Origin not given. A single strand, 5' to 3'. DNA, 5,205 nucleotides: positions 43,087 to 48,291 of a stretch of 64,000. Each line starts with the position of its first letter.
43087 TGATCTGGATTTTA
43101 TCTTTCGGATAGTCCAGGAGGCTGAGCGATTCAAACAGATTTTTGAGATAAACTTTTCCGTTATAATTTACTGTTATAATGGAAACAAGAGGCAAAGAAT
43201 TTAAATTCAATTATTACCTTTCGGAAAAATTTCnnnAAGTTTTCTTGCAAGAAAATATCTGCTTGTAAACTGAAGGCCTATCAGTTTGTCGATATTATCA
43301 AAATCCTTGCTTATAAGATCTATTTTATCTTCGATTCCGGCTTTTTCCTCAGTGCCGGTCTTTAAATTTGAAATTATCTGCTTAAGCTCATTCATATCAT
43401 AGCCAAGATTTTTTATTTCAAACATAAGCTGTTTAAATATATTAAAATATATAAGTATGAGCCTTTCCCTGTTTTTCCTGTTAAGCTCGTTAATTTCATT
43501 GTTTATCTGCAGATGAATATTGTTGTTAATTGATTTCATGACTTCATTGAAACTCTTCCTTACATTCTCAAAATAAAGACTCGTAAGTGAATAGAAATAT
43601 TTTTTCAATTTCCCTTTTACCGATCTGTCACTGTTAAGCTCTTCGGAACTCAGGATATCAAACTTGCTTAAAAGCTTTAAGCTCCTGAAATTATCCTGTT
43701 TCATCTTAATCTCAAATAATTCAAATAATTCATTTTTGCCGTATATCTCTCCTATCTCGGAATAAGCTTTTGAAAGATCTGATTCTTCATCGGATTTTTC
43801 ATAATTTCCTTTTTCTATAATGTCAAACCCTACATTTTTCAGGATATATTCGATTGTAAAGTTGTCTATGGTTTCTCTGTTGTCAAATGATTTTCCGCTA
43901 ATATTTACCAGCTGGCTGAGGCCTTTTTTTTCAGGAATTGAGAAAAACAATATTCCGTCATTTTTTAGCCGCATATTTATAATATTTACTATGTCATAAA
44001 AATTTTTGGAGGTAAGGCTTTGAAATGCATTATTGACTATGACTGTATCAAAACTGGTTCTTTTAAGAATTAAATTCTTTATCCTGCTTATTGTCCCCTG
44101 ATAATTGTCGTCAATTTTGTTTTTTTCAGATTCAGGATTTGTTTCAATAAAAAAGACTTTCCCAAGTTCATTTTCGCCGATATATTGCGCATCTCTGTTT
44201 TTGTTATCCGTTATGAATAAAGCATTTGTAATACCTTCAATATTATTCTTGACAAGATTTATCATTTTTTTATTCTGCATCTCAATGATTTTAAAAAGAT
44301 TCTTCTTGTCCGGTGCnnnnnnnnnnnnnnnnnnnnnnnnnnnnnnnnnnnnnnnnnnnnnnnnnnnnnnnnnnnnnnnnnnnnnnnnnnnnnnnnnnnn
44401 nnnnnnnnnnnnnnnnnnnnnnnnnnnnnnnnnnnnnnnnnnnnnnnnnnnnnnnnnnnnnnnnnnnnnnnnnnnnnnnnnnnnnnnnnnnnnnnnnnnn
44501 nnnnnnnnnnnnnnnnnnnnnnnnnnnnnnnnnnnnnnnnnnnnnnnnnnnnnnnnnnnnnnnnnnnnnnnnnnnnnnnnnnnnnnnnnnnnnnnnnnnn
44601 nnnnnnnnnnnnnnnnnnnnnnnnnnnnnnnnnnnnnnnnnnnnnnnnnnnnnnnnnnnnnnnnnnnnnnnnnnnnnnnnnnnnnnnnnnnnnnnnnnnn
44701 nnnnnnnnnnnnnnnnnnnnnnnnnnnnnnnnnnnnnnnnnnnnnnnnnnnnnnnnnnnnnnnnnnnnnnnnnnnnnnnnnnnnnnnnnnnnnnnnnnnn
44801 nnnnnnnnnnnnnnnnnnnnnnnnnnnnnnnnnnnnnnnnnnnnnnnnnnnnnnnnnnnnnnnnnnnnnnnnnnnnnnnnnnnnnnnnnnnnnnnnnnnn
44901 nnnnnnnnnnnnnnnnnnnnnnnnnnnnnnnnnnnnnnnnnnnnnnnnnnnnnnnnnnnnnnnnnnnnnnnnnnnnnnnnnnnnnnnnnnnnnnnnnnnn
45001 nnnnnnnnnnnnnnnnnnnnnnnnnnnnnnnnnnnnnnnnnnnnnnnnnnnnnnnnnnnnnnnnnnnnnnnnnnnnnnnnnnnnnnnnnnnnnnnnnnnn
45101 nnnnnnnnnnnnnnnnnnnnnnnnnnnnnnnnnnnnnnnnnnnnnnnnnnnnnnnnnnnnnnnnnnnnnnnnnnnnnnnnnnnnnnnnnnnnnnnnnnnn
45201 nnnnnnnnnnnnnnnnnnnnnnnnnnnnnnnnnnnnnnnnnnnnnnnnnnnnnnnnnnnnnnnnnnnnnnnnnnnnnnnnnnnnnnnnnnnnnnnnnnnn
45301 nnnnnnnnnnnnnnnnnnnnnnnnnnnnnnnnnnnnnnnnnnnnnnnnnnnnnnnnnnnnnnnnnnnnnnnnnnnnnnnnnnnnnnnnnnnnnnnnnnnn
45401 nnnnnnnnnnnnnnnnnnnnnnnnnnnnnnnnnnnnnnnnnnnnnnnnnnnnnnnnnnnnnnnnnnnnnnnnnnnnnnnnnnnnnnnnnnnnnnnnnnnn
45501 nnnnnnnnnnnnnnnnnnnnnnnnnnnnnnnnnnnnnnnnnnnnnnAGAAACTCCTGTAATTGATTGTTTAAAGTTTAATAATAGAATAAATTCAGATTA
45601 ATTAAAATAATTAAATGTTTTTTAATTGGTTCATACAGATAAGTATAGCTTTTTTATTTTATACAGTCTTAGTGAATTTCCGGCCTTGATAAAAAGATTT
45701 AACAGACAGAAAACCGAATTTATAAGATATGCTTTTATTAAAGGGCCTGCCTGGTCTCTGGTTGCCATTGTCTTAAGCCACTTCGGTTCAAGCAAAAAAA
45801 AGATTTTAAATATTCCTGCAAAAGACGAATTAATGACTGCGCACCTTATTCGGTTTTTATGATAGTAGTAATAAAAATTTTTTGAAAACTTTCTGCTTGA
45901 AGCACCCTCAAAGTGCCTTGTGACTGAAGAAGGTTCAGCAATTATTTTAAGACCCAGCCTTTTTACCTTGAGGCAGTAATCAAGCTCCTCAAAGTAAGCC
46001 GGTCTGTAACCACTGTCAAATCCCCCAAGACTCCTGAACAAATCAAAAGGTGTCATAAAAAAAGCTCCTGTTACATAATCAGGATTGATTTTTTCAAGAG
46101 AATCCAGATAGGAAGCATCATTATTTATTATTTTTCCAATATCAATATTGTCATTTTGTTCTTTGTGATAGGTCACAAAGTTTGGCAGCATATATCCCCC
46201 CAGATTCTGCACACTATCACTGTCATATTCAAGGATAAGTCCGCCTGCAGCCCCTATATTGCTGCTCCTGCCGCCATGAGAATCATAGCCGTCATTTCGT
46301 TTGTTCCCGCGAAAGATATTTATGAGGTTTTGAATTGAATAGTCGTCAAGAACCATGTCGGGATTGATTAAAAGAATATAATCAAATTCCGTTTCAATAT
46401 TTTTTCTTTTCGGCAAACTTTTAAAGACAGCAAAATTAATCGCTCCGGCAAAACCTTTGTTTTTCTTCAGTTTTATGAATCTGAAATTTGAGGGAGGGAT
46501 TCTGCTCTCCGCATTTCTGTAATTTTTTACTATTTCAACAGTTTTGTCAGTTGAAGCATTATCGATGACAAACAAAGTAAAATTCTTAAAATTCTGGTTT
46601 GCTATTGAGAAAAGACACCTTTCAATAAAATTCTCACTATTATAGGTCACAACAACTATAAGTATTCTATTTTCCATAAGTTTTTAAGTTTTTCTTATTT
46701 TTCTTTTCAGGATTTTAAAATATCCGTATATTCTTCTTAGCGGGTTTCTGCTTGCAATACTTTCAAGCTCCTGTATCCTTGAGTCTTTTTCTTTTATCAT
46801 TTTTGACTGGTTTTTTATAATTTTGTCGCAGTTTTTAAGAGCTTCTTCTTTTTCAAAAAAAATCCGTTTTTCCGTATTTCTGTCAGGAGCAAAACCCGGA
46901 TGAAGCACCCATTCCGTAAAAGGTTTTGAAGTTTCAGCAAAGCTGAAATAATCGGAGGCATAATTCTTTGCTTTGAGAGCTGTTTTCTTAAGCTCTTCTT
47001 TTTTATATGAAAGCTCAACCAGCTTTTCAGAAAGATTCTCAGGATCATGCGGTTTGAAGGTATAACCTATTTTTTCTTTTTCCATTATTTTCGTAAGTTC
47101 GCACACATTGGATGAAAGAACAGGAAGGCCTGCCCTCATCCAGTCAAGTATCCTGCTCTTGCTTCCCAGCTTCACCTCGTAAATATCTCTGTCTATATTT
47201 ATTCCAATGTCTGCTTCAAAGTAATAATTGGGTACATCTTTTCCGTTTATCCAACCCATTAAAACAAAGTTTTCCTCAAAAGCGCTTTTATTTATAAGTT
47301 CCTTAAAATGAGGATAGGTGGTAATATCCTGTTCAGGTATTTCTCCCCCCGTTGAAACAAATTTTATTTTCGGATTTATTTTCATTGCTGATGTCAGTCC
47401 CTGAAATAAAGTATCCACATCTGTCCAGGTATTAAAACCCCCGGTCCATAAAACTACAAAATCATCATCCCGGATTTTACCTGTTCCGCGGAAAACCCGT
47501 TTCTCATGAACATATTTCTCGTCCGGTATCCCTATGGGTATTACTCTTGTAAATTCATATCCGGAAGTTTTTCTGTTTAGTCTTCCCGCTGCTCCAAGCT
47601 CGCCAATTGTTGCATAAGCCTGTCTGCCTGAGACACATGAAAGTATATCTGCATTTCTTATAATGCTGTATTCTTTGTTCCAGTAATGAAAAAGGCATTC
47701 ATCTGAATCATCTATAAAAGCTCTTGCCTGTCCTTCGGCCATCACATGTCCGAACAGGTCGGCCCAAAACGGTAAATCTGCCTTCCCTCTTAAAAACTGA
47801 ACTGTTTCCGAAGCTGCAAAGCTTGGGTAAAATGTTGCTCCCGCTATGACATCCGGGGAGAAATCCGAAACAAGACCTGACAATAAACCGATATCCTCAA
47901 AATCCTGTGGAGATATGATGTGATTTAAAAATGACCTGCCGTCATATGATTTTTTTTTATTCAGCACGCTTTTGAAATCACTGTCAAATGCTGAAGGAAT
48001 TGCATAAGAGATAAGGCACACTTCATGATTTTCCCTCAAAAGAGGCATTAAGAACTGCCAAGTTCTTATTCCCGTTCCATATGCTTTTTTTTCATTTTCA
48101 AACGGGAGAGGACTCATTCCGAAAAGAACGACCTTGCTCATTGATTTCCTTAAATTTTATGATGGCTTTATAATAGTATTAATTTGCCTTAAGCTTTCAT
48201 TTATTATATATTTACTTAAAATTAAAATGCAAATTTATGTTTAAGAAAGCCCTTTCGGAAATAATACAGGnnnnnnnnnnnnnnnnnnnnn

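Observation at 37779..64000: Very large glycan-assembly island with paralogous GT4 modules and unusual multidomain fusions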

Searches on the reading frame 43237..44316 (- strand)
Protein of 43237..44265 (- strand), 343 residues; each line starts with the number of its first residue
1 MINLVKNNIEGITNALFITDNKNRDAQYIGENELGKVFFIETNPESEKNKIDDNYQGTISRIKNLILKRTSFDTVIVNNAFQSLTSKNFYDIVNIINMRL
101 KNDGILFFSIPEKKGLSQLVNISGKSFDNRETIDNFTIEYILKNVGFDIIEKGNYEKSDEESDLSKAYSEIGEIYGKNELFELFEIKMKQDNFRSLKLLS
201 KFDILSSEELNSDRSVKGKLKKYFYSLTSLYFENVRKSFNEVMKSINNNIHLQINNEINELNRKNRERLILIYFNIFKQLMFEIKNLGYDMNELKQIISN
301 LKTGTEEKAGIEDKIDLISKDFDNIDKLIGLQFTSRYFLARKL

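Call 18: search_protein_families(library=pfam, proteins=[window:43237-44265:-], max_evalue=10)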
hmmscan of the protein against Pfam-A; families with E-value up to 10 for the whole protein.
seq(343 aa): 6 families
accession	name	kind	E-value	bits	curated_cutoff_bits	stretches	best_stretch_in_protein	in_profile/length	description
PF07799.17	DUF1643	-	0.028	14.9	22.5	1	32-86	10-60/134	Protein of unknown function (DUF1643)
PF08241.18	Methyltransf_11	-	0.051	14.6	21.2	1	58-108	47-95/95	Methyltransferase domain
PF05591.17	T6SS_VipA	-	0.062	13.5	24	1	236-328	57-150/155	Type VI secretion system, VipA, VC_A0107 or Hcp2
PF10073.14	GapR_DNA-bd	-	0.073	13.1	22.6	1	277-309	26-58/72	GapR-like, DNA-binding domain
PF08242.18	Methyltransf_12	-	0.081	14.1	30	1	34-106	20-98/98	Methyltransferase domain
PF13847.12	Methyltransf_31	-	0.81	9.8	27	1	47-112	49-113/145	Methyltransferase domain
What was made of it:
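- On Class I SAM-dependent methyltransferase (g05 residues 437-585): Methyltransf_11 14.6 bits (cut-off 21.2), Methyltransf_12 14.1 (30), Methyltransf_31 9.8 (27) (call 18).
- Pfam methyltransferase models reach only E 0.05-0.8 and match only the C-terminal half of the profile (call 18).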

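Call 47: predict_structure(alignment_id=A2)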
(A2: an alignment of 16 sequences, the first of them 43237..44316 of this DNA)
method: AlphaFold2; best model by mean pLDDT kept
length: 360 residues; sequences in the alignment: 16
mean_pLDDT: 58.8   pTM: 0.49
mean pLDDT of the five models: 58.8, 57.1, 53.8, 53.0, 52.0
residues with pLDDT >= 90: 1; 70-90: 106; 50-70: 121; < 50: 132
segments of 3 or more residues with pLDDT < 50: 1-4, 63-70, 131-148, 174-177, 188-222, 259-290, 300-308, 335-348
pLDDT, mean of each block of 10 residues (from residue 1): 54 71 71 80 64 75 44 69 77 78 79 86 78 42 40 82 85 54 52 40 36 38 55 55 54 51 41 41 46 50 46 55 52 48 47 80
secondary structure, 60 per line:
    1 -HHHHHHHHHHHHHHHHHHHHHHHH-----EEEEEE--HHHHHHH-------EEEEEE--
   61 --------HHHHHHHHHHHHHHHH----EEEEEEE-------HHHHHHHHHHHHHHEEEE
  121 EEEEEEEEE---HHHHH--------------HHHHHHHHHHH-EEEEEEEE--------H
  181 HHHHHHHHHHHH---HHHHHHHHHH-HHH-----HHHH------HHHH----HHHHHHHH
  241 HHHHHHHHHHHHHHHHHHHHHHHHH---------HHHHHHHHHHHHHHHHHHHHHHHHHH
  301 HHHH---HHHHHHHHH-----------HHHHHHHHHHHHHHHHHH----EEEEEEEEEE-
elements in order: H2-25 E31-36 H39-45 E53-58 H69-84 E89-95 H103-116 E117-129 H133-137 H152-162 E164-171 H180-192 H196-205 H215-218 H225-228 H233-265 H275-304 H308-316 H328-345 E350-359

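Call 49: search_solved_structures(query=A2, max_evalue=10, show_alignments=3)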
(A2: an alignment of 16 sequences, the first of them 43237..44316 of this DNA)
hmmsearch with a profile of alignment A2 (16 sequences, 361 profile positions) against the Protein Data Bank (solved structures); distinct sequences matched with E-value up to 10: 2.
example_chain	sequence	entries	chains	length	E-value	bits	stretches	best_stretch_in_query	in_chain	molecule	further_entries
3dli_A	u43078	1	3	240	0.015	17.6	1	66-181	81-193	methyltransferase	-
9axt_Af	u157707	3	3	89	0.61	12.3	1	77-143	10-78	Small ribosomal subunit protein eS25A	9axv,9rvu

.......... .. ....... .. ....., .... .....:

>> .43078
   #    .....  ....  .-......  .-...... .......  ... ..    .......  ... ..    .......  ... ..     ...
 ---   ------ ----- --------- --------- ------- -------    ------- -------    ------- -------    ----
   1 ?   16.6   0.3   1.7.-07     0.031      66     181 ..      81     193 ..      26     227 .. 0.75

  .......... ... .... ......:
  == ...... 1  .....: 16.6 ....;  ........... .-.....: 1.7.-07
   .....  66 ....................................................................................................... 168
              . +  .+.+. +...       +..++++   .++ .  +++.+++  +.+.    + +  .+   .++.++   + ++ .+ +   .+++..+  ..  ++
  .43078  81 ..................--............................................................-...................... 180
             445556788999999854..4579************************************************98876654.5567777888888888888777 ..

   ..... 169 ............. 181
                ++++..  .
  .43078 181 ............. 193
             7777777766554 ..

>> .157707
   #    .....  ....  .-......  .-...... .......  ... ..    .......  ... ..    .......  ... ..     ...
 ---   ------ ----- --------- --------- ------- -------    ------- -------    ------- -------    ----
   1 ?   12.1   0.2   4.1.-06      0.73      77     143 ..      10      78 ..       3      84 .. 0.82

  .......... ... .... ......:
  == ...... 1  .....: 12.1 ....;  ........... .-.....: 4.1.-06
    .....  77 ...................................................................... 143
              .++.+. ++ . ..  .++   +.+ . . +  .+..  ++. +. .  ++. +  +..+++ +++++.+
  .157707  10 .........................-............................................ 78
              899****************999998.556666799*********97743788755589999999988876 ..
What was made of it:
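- On Class I SAM-dependent methyltransferase (g05 residues 437-585): The profile hits 3dli at E 0.015 (call 49).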

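Call 91: search_protein_representatives(alignment_id=A2)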
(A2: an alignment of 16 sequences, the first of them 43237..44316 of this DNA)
Query: 16 sequences, 361 profile positions. Proteins with E-value up to 0.001 (for the whole library): 29; up to 1e-10: 16; up to 1e-30: 7. The best 29 are listed.
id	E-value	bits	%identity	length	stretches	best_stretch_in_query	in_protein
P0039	2.1e-161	553.4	-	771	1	1-360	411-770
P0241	8.3e-149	512.0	-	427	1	1-360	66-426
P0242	6.2e-123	426.9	-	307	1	62-361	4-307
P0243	5.7e-91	321.7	-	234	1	144-361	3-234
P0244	9.4e-69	248.6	-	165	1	196-361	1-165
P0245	1.6e-48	182.1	-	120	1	240-361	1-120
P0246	3.0e-42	161.5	-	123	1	77-182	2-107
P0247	7.0e-28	114.2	-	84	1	51-133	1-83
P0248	1.4e-26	109.9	-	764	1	1-354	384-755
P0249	3.0e-19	85.8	-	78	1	115-181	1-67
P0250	1.1e-17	80.7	-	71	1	285-356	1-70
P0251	2.8e-16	76.0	-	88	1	1-66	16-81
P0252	2.0e-15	73.2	-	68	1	293-360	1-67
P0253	2.7e-15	72.7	-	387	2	251-298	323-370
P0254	1.1e-11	60.8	-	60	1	303-361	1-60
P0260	5.1e-07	45.5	-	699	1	240-298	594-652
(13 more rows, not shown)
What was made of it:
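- The MT-like-plus-arm module is almost confined to this family: 29 hits among 1.84 billion representatives, mostly fragments of the same family (call 91).
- Tried and rejected: The spread of the MT-like-plus-arm architecture therefore rests on the HMM search of representatives (call 91).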

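Call 95: list_cluster_members(proteins=[P0248, P0260, P0253])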
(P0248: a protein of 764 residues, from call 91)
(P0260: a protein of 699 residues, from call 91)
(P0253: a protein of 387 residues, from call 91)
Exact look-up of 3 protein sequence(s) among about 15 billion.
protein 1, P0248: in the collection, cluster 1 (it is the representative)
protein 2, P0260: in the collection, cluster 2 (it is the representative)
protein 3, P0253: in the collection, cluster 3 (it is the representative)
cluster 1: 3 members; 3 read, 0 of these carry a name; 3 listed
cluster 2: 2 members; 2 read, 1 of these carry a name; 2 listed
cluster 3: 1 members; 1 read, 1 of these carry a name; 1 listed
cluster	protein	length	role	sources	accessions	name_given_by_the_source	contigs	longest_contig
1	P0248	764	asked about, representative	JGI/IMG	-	-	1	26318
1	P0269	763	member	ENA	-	-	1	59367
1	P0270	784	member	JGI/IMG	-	-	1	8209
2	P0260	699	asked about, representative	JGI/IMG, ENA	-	glycosyltransferase involved in cell wall biosynthesis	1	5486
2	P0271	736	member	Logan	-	-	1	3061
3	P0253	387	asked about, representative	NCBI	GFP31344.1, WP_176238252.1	glycosyltransferase, partial [Candidatus Hakubella thermalkaliphila]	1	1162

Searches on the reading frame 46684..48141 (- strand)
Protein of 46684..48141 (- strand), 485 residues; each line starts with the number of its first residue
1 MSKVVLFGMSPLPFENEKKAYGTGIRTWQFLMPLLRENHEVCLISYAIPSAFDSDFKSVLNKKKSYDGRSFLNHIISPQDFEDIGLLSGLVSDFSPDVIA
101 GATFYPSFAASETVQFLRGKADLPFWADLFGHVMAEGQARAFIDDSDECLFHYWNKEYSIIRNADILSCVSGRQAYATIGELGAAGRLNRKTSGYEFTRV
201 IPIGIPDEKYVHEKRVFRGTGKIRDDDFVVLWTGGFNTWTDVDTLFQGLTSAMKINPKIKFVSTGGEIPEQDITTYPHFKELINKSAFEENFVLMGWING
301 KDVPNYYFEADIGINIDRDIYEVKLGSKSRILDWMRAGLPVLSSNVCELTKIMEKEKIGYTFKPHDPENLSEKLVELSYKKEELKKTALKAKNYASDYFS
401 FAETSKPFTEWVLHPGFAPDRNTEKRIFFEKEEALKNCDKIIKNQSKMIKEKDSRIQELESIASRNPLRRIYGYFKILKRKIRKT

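Call 7: search_protein_families(library=pfam, proteins=[window:46684-48141:-], max_evalue=0.01)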
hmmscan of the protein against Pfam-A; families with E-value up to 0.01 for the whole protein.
window:46684-48141:- (485 aa): 3 families
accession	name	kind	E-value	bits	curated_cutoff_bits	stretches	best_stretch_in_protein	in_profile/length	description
PF13692.12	Glyco_trans_1_4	-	1.5e-12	48.4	27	1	228-377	2-139/142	Glycosyl transferases group 1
PF00534.26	Glycos_transf_1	-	3.6e-09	36.8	26.4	1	218-391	6-169/172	Glycosyl transferases group 1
PF13524.12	Glyco_trans_1_2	-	8.1e-05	23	25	1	253-395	9-129/144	Glycosyl transferase-like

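Call 43: search_protein_families(library=ncbifam, proteins=[window:46684-48141:-], max_evalue=0.001)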
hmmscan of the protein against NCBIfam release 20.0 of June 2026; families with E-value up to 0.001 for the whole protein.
window:46684-48141:- (485 aa): 8 families
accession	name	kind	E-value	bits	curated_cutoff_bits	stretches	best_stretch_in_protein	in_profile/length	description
NF038295.1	EPS_HpsP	equivalog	8.6e-10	38.1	550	1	200-402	180-374/388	hormogonium polysaccharide biosynthesis glycosyltransferase HpsP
TIGR04063.1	stp3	hypoth_equivalog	9.6e-09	34.6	442.05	1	227-398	213-378/397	TIGR04063 family PEP-CTERM/XrtA system glycosyltransferase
NF012028.0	PRK15484.1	subfamily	2.6e-06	26.8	618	1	199-411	164-374/380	lipopolysaccharide N-acetylglucosaminyltransferase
TIGR03088.1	stp2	hypoth_equivalog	1.3e-05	24.4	409.05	1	326-407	284-365/374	TIGR03088 family PEP-CTERM/XrtA system glycosyltransferase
NF038255.1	exopoly_VpsD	equivalog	9.1e-05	21.5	300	1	269-394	242-364/381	VpsD family glycosyltransferase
NF038298.1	EPS_HpsO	equivalog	0.00015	20.6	575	1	148-389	120-361/388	hormogonium polysaccharide biosynthesis glycosyltransferase HpsO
TIGR03999.1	thiol_BshA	equivalog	0.00016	20.7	273.7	1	331-403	289-361/375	N-acetyl-alpha-D-glucosaminyl L-malate synthase BshA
NF049988.1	MGlcDAGSynMgs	equivalog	0.00028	20.3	400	0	215-398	201-371/398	alpha-monoglucosyldiacylglycerol synthase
